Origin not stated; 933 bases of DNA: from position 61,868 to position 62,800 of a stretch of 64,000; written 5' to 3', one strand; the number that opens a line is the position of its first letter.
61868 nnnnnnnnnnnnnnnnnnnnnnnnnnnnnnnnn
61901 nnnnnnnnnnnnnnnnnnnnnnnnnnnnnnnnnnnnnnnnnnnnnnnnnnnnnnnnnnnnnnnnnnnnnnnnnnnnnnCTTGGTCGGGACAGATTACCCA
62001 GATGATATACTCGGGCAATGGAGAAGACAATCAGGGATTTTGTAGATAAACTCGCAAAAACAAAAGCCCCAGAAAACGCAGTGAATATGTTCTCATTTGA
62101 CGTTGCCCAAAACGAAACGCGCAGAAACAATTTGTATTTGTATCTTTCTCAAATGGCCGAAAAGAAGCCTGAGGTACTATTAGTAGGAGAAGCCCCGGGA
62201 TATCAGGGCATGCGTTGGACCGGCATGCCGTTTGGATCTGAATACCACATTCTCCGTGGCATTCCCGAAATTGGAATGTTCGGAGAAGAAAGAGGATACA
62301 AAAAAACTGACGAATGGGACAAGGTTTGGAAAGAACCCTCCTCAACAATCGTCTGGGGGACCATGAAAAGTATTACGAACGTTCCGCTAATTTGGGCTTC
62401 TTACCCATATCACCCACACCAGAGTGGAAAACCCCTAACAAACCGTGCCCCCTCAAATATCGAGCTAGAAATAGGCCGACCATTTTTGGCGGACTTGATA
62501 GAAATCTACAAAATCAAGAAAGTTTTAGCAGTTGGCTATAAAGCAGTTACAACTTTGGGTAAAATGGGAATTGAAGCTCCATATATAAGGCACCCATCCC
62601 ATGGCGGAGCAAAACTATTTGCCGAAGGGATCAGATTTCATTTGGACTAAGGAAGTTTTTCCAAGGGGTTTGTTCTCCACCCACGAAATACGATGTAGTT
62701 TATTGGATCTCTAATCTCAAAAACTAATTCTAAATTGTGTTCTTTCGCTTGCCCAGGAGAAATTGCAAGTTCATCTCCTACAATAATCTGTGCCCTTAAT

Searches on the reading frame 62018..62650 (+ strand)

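Call 7: search_protein_families(library=pfam, proteins=[window:62018-62650:+], max_evalue=0.01)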
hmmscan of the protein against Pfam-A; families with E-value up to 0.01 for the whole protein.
window:62018-62650:+ (210 aa): 1 family
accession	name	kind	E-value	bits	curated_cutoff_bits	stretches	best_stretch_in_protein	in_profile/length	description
PF03167.25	UDG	-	4.4e-06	27.3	24.3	1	49-184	6-107/141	Uracil DNA glycosylase superfamily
